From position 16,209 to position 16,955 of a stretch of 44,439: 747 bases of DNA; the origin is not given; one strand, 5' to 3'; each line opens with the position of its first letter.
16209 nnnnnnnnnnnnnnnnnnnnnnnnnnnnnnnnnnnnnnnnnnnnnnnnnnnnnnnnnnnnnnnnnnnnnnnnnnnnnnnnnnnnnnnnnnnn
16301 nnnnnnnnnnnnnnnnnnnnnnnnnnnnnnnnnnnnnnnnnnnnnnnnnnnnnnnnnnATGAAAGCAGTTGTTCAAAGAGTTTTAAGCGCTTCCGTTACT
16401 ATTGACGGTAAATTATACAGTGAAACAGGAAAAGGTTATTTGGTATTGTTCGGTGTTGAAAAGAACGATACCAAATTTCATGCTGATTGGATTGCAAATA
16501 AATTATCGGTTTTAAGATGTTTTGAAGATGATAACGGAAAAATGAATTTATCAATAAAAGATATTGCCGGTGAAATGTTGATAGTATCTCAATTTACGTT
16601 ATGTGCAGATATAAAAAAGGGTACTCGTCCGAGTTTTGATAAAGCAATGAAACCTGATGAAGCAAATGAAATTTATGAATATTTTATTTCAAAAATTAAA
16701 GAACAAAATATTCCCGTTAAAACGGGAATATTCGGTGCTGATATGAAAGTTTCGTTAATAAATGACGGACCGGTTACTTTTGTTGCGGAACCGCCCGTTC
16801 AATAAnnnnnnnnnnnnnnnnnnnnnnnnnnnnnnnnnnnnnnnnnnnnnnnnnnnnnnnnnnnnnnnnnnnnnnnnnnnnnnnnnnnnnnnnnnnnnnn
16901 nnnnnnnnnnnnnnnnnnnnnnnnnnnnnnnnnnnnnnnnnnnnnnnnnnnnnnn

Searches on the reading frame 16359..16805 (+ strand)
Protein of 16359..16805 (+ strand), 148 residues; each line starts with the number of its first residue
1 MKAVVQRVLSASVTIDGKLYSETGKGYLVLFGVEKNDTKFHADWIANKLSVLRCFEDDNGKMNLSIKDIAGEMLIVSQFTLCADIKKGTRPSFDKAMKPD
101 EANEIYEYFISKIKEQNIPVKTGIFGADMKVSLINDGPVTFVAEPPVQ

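Call 61: search_protein_families(library=pfam, proteins=[window:16359-16805:+], max_evalue=0.00001)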
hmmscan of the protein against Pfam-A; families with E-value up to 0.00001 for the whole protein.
window:16359-16805:+ (148 aa): 1 family
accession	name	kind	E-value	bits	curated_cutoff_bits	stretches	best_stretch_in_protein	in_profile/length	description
PF02580.21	Tyr_Deacylase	-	3.9e-58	196.3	25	1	2-143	1-143/144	D-Tyr-tRNA(Tyr) deacylase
